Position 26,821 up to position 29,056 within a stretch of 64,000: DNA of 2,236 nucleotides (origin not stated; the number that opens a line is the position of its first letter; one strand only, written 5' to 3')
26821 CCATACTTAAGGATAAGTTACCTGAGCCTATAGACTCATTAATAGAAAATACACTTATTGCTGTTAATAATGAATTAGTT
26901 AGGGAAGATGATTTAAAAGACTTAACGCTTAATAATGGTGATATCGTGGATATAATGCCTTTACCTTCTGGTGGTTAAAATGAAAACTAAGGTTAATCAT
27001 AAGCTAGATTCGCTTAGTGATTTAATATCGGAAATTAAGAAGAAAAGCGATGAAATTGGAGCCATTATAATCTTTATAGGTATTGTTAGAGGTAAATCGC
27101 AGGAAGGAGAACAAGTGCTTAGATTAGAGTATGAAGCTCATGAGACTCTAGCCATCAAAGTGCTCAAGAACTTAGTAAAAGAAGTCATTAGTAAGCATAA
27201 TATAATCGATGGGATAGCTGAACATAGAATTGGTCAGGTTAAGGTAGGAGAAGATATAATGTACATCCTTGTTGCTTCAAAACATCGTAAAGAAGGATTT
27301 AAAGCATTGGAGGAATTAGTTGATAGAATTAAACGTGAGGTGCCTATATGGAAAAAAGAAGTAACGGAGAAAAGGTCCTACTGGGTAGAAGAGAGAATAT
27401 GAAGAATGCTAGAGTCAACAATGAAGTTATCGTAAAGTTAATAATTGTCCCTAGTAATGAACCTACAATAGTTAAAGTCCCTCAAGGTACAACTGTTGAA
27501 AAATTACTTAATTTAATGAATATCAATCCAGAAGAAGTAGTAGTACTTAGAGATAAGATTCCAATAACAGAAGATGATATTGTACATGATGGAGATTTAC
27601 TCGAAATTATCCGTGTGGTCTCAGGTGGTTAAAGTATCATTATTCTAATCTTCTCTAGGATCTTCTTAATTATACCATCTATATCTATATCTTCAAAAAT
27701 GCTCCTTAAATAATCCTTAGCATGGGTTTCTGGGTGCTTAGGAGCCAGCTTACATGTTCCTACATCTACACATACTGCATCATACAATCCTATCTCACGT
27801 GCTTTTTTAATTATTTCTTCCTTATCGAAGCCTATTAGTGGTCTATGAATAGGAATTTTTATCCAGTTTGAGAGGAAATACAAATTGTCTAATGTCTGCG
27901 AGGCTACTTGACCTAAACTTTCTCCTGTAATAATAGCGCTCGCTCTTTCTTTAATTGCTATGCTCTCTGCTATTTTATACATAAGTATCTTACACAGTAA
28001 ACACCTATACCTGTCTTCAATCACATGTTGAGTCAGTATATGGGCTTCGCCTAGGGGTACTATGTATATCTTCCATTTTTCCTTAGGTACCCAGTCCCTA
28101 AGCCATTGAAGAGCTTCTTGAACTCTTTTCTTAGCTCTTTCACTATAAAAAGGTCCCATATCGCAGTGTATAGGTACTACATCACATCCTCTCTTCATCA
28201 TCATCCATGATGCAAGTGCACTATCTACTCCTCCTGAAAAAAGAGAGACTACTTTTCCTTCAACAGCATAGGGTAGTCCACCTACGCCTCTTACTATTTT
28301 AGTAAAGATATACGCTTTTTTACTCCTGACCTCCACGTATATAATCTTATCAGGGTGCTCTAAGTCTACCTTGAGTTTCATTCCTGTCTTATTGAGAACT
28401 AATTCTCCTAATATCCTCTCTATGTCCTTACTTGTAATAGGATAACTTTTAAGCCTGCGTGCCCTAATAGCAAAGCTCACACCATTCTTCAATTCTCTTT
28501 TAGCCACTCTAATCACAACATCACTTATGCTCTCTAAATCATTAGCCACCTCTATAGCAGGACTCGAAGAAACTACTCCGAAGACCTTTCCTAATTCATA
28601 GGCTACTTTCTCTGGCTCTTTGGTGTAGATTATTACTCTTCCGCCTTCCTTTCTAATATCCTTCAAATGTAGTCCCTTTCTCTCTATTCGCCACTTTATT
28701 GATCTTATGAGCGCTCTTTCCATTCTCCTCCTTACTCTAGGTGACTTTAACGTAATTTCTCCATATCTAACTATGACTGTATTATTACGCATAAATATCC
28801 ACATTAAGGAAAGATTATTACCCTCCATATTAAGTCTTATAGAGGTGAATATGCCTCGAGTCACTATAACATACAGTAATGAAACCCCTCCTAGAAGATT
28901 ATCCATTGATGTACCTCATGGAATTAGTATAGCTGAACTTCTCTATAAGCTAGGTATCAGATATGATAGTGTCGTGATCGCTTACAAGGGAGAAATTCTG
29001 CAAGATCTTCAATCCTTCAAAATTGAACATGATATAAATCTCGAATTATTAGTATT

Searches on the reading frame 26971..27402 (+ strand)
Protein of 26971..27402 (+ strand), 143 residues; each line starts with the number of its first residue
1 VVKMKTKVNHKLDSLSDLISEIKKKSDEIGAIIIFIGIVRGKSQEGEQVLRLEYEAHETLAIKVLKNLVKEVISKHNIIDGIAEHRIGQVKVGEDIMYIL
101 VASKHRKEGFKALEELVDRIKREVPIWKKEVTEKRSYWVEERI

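Call 52: search_protein_families(library=pfam, proteins=[window:26971-27402:+], max_evalue=0.001)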
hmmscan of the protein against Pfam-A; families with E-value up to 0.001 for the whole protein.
window:26971-27402:+ (143 aa): 1 family
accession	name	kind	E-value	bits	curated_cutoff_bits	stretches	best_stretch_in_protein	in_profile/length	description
PF02391.22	MoaE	-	7.3e-31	107.1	23.4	1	19-123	12-114/114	MoaE protein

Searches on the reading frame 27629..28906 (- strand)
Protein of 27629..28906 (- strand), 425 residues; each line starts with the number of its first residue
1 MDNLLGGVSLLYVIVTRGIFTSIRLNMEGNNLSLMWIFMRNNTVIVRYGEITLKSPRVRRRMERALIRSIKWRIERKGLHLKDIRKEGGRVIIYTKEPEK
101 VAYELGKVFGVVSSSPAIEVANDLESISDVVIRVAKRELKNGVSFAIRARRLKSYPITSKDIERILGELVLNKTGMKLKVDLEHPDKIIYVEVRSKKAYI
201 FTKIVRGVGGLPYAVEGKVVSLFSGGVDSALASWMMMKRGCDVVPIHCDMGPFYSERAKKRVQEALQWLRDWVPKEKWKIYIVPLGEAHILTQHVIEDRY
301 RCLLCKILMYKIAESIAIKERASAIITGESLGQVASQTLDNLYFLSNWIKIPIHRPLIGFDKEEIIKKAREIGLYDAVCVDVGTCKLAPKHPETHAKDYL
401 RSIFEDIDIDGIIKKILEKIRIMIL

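Call 52: search_protein_families(library=pfam, proteins=[window:27629-28906:-], max_evalue=0.001)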
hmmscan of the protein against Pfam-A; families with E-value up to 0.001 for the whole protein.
window:27629-28906:- (425 aa): 4 families
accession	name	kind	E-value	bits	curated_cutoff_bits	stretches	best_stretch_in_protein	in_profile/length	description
PF02568.20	ThiI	-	3.4e-56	190.4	20.5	1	215-397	2-184/197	Thiamine biosynthesis protein (ThiI)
PF02926.22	THUMP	-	2.2e-16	60.5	20.6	1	122-202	2-83/84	THUMP domain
PF22025.1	ThiI_fer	-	3.3e-14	53.5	25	1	44-115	2-72/72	ThiI ferredoxin-like domain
PF06508.19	QueC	-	5e-07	29.9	22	0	218-262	1-41/210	Queuosine biosynthesis protein QueC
